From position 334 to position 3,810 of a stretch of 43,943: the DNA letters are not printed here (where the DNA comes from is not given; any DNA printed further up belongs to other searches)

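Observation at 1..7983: The 'ORF-less' first 8 kb is one giant open reading frame missing from the supplied track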

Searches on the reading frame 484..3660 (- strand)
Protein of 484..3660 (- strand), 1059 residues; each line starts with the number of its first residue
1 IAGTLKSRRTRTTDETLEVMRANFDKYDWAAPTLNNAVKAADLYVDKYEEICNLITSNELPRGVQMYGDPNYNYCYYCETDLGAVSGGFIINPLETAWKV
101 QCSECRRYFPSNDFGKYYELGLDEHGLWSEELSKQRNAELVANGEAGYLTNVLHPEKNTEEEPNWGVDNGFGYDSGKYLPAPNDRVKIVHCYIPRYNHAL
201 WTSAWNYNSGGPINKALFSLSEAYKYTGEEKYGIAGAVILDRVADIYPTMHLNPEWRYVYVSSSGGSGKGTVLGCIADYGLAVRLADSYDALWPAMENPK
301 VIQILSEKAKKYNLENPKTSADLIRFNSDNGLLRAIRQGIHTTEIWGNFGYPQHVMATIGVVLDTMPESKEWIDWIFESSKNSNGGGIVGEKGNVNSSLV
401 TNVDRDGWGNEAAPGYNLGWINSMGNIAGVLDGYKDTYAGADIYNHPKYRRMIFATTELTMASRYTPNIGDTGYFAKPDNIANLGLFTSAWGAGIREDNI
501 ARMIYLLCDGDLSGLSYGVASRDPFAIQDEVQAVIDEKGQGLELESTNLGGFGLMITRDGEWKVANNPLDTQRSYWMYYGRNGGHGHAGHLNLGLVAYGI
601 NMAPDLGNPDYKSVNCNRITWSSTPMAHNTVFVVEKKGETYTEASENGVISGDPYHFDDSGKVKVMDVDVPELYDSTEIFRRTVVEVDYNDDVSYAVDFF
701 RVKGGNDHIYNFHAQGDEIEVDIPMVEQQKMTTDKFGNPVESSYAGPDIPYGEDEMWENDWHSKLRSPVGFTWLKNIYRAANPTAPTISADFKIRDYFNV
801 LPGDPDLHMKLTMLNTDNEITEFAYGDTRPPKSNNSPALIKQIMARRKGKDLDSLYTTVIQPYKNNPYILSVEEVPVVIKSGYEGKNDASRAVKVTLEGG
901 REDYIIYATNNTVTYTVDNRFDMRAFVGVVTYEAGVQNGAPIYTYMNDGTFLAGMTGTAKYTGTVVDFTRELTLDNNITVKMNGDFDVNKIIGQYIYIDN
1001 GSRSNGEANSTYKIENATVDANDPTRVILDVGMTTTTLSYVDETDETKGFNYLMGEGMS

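Call 20: find_related_loci(query=window:484-3660:-, collection=genome_contigs, flank=10000)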
Query window:484-3660:- (1059 aa) in genome_contigs; peptide patterns used: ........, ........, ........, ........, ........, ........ (x = any residue, [..] = any of these).
25 stretches matched a pattern; 7 encode a relative of the query (tblastn E <= 1e-3); 6 distinct loci.
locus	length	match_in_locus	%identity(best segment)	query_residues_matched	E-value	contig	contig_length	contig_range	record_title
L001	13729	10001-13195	67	1-1058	0e+0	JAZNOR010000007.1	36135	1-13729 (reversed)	MAG: Eubacteriales bacterium isolate T1900044841_TS20190307.MAGScoT_cleanbin_000058 SGB_2944_k141_647848, whole genome s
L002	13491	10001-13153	90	1-1058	0e+0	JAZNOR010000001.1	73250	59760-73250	MAG: Eubacteriales bacterium isolate T1900044841_TS20190307.MAGScoT_cleanbin_000058 SGB_2944_k141_2575666, whole genome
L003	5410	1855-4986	60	1-1059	0e+0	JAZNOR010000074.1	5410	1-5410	MAG: Eubacteriales bacterium isolate T1900044841_TS20190307.MAGScoT_cleanbin_000058 SGB_2944_k141_1170269, whole genome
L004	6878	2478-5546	55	1-1059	0e+0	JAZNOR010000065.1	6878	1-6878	MAG: Eubacteriales bacterium isolate T1900044841_TS20190307.MAGScoT_cleanbin_000058 SGB_2944_k141_2900271, whole genome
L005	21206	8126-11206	41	6-1059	0e+0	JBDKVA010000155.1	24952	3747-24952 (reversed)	MAG: Clostridiaceae bacterium isolate 8_bin.75 c_000001335408, whole genome shotgun sequence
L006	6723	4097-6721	36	6-796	1e-89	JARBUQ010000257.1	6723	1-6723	MAG: Paenibacillus sp. isolate L_E1_T20_C_bin.81 scaffold_20339, whole genome shotgun sequence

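Call 26: search_protein_families(library=pfam, proteins=[window:484-3660:-], max_evalue=10)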
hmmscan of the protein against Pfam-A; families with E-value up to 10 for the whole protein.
window:484-3660:- (1059 aa): 2 families
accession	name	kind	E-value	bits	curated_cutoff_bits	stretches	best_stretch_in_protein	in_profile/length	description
PF07940.18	Hepar_II_III_C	-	3.7e-05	23.8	24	1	580-636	34-88/237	Heparinase II/III-like, C-terminal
PF21087.2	Glyco_hydro_134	-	0.098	13.5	27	0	806-835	14-43/148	Glycosyl hydrolase family 134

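Call 27: search_protein_representatives(protein=window:484-3660:-)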
Query: 1059 residues. Proteins with E-value up to 0.001 (for the whole library): 1498; up to 1e-10: 982; up to 1e-30: 610. The best 150 are listed.
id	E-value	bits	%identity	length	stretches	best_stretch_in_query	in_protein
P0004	0.0e+00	1415.6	62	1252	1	1-1059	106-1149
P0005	0.0e+00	1316.5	40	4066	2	6-1058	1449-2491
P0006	6.8e-248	842.0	45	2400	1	3-1055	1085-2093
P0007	1.2e-244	831.2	46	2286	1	2-1057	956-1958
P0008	9.4e-240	815.0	43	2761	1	8-1059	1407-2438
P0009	1.8e-239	814.1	44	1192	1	3-1059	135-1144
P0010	1.1e-238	811.5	44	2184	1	18-1057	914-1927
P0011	3.1e-237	806.7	43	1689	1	10-1057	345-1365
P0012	3.1e-229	780.2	44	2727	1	5-1056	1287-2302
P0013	2.8e-226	770.4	43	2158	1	6-1057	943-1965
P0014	2.9e-226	770.4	45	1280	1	4-1056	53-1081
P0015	1.9e-225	767.7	42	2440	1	7-1052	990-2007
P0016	1.3e-224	764.9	41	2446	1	6-1057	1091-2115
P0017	1.6e-223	761.3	43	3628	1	6-1057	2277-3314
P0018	4.5e-220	749.8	43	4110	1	6-1036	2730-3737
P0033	2.4e-207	707.7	42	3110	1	8-1059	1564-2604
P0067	3.7e-185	634.3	40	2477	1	6-1053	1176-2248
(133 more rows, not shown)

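Call 28: find_homologous_proteins(query=window:484-3660:-, max_evalue=1e-10)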
Query window:484-3660:- (1059 aa): 128 proteins with E <= 1e-10 among 8000 candidates; the best 120 are listed.
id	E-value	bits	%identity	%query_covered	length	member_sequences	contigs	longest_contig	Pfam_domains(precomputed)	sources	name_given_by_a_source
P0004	0.0e+0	1416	61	100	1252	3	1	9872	PF02368.25,PF26374.1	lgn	-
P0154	7.1e-250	850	44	99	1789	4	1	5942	PF00395.26,PF05345.19,PF07940.19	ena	-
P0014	9.1e-226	770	41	100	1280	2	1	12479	PF00395.26,PF26374.1,PF07940.19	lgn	-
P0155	7.3e-225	767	41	99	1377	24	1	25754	PF05345.19,PF07940.19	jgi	jgi:hypothetical protein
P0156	9.9e-220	750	40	99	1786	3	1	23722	PF02368.25,PF07940.19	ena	-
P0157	1.1e-208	714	39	100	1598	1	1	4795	PF22359.3,PF02368.25,PF07940.19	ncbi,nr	ncbi:MAG: hypothetical protein GX541_04290, partial [Clostridiales bacterium]|nr:hypothetical protei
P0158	3.0e-195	669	37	99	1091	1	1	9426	PF07940.19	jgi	-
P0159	9.0e-190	651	37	100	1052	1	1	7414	PF07940.19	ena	-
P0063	1.2e-185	638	37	100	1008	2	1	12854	PF07940.19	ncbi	-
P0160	7.7e-185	635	38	100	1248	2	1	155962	PF07940.19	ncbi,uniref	ncbi:heparinase II/III family protein [Paenibacillus sp. HJGM_3]|uniref:heparinase II/III domain-con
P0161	9.1e-185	635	37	100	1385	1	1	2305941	PF22888.2,PF07940.19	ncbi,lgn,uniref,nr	ncbi:hypothetical protein J31TS4_15130 [Paenibacillus sp. J31TS4]|uniref:FIMAH domain-containing pro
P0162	6.5e-184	632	37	100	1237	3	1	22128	PF00395.26,PF07940.19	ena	-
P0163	6.0e-182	625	37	100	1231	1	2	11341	PF00395.26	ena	-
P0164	2.2e-180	620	38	97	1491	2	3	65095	PF07940.19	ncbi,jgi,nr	ncbi:MAG: hypothetical protein E7471_05325 [Ruminococcaceae bacterium]|nr:hypothetical protein [Osci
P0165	2.2e-180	620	37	99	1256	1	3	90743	PF00395.26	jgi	-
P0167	4.7e-179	616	37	99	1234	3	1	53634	PF00395.26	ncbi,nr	ncbi:MAG: S-layer homology domain-containing protein [Oscillospiraceae bacterium]|nr:S-layer homolog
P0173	9.0e-169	582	36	100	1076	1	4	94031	PF07940.19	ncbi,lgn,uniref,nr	ncbi:heparinase II/III domain-containing protein [Actinopolymorpha alba]|uniref:heparinase II/III do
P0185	2.2e-163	564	36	53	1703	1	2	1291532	PF16990.12,PF26374.1,PF22888.2,PF07940.19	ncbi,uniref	ncbi:heparinase II/III family protein [Paenibacillus hodogayensis]|uniref:Heparinase II/III family p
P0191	6.6e-155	536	35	100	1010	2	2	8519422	PF07940.19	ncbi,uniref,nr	ncbi:heparinase II/III domain-containing protein [Tenggerimyces flavus]|uniref:Heparinase II/III fam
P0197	1.1e-140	489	37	84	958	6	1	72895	PF07940.19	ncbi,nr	ncbi:MAG: hypothetical protein E7473_02285 [Ruminococcaceae bacterium]|nr:hypothetical protein [Osci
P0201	2.0e-138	481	35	53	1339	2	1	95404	PF07940.19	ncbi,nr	ncbi:MAG: heparinase II/III family protein [Oscillospiraceae bacterium]|nr:heparinase II/III family 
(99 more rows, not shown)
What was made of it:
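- Closest known: PL40 ulvan lyase Uly1040. Different: Named members of this family are mostly Clostridia, Paenibacillus and actinomycetes, often as 2,000-4,000-aa SLH-anchored proteins (calls 27, 28).
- Tried and rejected: Re-searching with the core alone gave 128 (call 28), and the exhaustive search gave 1498 (call 27).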
